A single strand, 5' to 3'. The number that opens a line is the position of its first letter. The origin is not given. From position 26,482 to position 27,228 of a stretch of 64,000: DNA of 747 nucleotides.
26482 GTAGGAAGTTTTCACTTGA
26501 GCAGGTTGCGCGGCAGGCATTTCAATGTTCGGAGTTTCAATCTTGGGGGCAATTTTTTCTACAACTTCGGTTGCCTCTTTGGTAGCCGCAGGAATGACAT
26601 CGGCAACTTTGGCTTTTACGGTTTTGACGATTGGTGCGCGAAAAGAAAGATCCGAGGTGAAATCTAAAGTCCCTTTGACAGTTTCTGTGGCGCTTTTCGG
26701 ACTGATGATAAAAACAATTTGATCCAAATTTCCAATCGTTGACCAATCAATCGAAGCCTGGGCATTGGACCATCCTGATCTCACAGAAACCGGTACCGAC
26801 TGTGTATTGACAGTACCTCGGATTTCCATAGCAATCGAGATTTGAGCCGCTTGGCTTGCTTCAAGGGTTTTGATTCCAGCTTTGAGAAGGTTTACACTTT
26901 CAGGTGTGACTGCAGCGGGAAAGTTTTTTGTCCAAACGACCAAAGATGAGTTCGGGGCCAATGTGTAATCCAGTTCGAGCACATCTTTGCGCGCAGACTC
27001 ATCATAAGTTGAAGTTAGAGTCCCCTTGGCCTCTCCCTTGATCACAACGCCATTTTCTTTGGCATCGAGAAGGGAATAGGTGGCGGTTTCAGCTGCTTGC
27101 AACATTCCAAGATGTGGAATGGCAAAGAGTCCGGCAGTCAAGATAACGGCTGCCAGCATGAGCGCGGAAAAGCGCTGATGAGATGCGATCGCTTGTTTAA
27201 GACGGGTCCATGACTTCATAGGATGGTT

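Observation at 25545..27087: Three tandem, diverged 150-aa domain repeats at the extracytoplasmic N-terminus of the giant protein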

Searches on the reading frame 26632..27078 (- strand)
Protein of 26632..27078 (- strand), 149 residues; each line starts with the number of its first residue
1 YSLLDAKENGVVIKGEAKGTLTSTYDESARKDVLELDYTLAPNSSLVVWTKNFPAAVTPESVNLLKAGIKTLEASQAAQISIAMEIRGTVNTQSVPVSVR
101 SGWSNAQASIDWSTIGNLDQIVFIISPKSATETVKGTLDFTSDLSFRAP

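Call 8: search_protein_families(library=pfam, proteins=[window:26632-27078:-], max_evalue=10)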
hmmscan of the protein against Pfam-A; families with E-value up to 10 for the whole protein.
seq(149 aa): 0 families

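Call 20: predict_structure(alignment_id=A1)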
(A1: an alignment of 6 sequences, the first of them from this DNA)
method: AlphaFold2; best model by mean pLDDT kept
length: 149 residues; sequences in the alignment: 6
mean_pLDDT: 92.5   pTM: 0.85
mean pLDDT of the five models: 92.5, 92.3, 92.1, 90.6, 89.2
residues with pLDDT >= 90: 123; 70-90: 25; 50-70: 1; < 50: 0
segments of 3 or more residues with pLDDT < 50: none
pLDDT, mean of each block of 10 residues (from residue 1): 89 93 91 95 94 92 94 90 95 92 93 95 93 93 87
secondary structure, 60 per line:
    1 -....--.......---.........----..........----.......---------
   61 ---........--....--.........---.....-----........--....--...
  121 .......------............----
elements in order: E8-14 E18-26 E31-40 E45-51 E64-71 H74-77 E80-88 E92-96 E102-109 H112-115 E118-127 E134-145

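Call 22: search_protein_representatives(alignment_id=A1)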
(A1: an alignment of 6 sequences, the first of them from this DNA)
Query: 6 sequences, 149 profile positions. Proteins with E-value up to 0.001 (for the whole library): 155; up to 1e-10: 111; up to 1e-30: 37. The best 150 are listed.
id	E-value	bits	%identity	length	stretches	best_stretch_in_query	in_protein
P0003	1.5e-148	505.2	-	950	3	1-147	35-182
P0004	8.9e-142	483.2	-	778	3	1-147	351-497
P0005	4.3e-141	481.0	-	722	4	2-146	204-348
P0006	2.5e-140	478.5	-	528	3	1-146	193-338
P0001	1.8e-126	433.5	-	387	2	1-141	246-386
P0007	4.4e-123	422.5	-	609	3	1-145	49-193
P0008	8.1e-122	418.4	-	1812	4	5-145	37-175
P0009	5.8e-116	399.4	-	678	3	1-146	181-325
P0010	1.1e-102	356.3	-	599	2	1-147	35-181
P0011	1.3e-98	343.1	-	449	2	1-148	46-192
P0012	5.0e-95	331.5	-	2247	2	1-147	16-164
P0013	5.3e-90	315.2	-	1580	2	1-146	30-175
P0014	1.7e-80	284.3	-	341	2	1-148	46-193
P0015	3.2e-73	260.7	-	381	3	3-147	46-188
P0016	8.2e-64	230.2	-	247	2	4-111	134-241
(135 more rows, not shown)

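Call 34: search_solved_structures(query=A2, max_evalue=10, show_alignments=2)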
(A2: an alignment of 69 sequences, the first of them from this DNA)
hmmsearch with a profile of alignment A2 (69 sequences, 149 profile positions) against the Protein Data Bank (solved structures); distinct sequences matched with E-value up to 10: 2.
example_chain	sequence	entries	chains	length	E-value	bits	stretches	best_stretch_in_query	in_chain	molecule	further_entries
6jes_A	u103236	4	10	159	1.2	12.1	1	28-66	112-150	Peptide deformylase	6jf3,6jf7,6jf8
6jf6_A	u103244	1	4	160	1.2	12.1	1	28-66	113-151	Peptide deformylase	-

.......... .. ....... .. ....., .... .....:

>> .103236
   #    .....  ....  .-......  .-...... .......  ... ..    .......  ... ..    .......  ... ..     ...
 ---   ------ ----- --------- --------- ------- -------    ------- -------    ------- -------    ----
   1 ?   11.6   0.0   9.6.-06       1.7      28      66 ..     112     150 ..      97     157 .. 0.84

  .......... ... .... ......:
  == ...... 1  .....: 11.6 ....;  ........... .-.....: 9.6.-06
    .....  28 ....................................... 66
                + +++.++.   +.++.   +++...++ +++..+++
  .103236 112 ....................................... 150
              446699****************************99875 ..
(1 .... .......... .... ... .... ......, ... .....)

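Call 36: search_protein_families(library=pfam, alignment_id=A2, max_evalue=1)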
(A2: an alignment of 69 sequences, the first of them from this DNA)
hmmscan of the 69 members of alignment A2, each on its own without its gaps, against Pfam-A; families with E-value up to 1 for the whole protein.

A. member 1, seq(149 aa): 0 families

B. families by the number of members that match (of 69 scanned): 23 families
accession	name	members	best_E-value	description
PF16048.10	Antimicrobial23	7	0.0037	Frog antimicrobial peptide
PF05870.17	PA_decarbox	3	0.00015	Phenolic acid decarboxylase (PAD)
PF19309.4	Frem_N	2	0.026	Frem protein N-terminal domain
PF15760.10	DLEU7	1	0.0079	Leukemia-associated protein 7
PF23426.1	DUF7114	1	0.018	Family of unknown function (DUF7114)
PF23093.1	GBD_Tenm3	1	0.019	Teneurin-3-like, galactose-binding domain-like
PF11869.14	DUF3389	1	0.022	Protein of unknown function (DUF3389)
PF00692.24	dUTPase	1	0.043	dUTPase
PF07987.16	DUF1775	1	0.045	Domain of unkown function (DUF1775)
PF06841.18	Phage_T4_gp19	1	0.045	T4-like virus tail tube protein gp19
PF24966.2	Ig_TR130_2nd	1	0.059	TR130 second Ig-like domain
PF18788.6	DarA_N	1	0.059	Defence against restriction A N-terminal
PF05018.18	CFA20_dom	1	0.081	CFA20 domain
PF20329.3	DUF6624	1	0.083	Family of unknown function (DUF6624)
PF23481.2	Ig_TMEM132_2nd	1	0.091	TMEM132 second Ig-like domain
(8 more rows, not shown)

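Call 39: fold_search(model_id=the predicted structure, library=pdb)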
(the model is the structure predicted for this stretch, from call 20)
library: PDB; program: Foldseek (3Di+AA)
matches with E <= 10: 1366; with E <= 0.001: 43
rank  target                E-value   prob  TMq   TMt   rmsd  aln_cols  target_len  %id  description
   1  6r3m_A                8.3e-07  1.00  0.57  0.50   5.0       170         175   13  Family 11 Carbohydrate-Binding Module from Clostridium thermocellum in complex with beta-1,3-1,4-mixed-linked tetrasac (released 2020-02-05)
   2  6r31_A                2.3e-06  1.00  0.58  0.52   4.6       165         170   14  Family 11 Carbohydrate-Binding Module from Clostridium thermocellum in complex with beta-1,3-1,4-mixed-linked tetrasac (released 2020-02-05)
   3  1v0a                  3.9e-06  1.00  0.60  0.54   4.7       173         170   14  Family 11 Carbohydrate-Binding Module of cellulosomal cellulase Lic26A-Cel5E of Clostridium thermocellum (released 2005-01-12)
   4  9cyn_A                9.3e-06  1.00  0.43  0.33   7.3       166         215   12  Flagellar filament sheath protein FlaA1 (released 2026-03-18)
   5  2lro_MODEL_1_A        1.1e-05  1.00  0.58  0.51   5.0       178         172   13  Solution structure, dynamics and binding studies of CtCBM11 (released 2013-02-06)
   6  2c26                  2.6e-05  1.00  0.61  0.40   4.2       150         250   11  Structural basis for the promiscuous specificity of the carbohydrate- binding modules from the beta-sandwich super famil (released 2005-10-18)
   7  1wky                  3.1e-05  1.00  0.54  0.22   4.8       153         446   14  Crystal structure of alkaline mannanase from Bacillus sp. strain JAMB-602: catalytic domain and its Carbohydrate Binding (released 2005-06-15)
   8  9cyn_C                6.0e-05  1.00  0.56  0.41   6.2       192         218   11  Flagellar filament sheath protein FlaA1 (released 2026-03-18)
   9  9cyn_B                7.5e-05  1.00  0.50  0.38   6.9       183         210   11  Flagellar filament sheath protein FlaA1 (released 2026-03-18)
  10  7t7y                  8.8e-05  1.00  0.49  0.48   8.1       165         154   13  The crystal structure of family 8 carbohydrate-binding module from Dictyostelium discoideum complexed with iodine atoms (released 2022-04-20)
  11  7zkp_A                1.0e-04  1.00  0.57  0.42   6.1       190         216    8  Late assembly intermediate of the proximal proton pumping module of complex I with assembly factors NDUFAF1 and CIA84 (released 2022-11-23)
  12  2waa                  1.2e-04  0.99  0.29  0.17  10.1       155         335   12  Structure of a family two carbohydrate esterase from Cellvibrio japonicus (released 2009-03-24)
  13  5z06_B                1.4e-04  1.00  0.63  0.17   4.5       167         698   14  Crystal structure of beta-1,2-glucanase from Parabacteroides distasonis (released 2018-05-30)
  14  2q1f_A                1.9e-04  1.00  0.48  0.10   5.3       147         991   15  Crystal structure of chondroitin sulfate lyase abc from bacteroides thetaiotaomicron wal2926 (released 2008-01-29)
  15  7qx5                  2.1e-04  1.00  0.46  0.15   7.1       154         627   12  mosquitocidal Cry11Aa-Y449F determined at pH 7 from naturally-occurring nanocrystals by Serial femtosecond crystallograp (released 2022-07-27)
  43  3pty                  9.3e-04  1.00  0.42  0.26   6.2       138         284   13  Crystal structure of the C-terminal extracellular domain of Mycobacterium tuberculosis EmbC (released 2010-12-15)
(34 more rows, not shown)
